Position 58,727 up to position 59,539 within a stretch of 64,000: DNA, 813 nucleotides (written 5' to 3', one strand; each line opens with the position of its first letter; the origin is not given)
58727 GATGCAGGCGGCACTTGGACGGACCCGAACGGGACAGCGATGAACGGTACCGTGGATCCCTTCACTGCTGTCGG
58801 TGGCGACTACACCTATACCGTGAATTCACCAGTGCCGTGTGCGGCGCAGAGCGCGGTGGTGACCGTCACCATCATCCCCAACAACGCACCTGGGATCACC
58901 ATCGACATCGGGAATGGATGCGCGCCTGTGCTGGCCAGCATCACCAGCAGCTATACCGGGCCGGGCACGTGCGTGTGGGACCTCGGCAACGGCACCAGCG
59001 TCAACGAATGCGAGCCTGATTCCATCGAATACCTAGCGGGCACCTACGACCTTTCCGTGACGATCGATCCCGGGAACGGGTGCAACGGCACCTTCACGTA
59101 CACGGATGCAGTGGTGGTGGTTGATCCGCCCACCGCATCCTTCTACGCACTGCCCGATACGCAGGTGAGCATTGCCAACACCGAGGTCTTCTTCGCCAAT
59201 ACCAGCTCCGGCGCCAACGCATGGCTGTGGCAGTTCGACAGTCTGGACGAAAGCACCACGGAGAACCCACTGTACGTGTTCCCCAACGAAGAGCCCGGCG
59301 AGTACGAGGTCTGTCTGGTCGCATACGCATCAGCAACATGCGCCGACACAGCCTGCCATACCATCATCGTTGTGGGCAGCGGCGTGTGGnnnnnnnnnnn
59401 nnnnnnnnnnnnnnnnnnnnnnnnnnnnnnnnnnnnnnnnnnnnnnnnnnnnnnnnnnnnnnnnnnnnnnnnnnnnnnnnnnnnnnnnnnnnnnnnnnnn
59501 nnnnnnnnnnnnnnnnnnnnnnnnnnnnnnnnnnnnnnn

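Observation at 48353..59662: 3769-aa SprB-like giant adhesin made of 39 tandem Ig-like repeats with a type-B T9SS sorting domain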

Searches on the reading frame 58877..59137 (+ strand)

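Call 90: search_protein_families(library=pfam, proteins=[window:58877-59137:+], max_evalue=1)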
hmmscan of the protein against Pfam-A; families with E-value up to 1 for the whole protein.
window:58877-59137:+ (87 aa): 1 family
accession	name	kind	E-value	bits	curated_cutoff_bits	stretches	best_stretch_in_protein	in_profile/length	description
PF18911.6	PKD_4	-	0.0026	18.2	27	1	25-81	29-85/85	PKD domain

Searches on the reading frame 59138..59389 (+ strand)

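Call 90: search_protein_families(library=pfam, proteins=[window:59138-59389:+], max_evalue=1)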
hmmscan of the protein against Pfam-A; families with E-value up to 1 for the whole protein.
window:59138-59389:+ (84 aa): 3 families
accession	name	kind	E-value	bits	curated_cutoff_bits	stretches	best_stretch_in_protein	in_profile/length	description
PF18911.6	PKD_4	-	0.0004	20.8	27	1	19-73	26-80/85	PKD domain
PF16820.11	PKD_3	-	0.01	16.1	26.3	1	25-62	31-66/68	PKD-like domain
PF00801.26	PKD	-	0.021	15.3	23.5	1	12-67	12-70/80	PKD domain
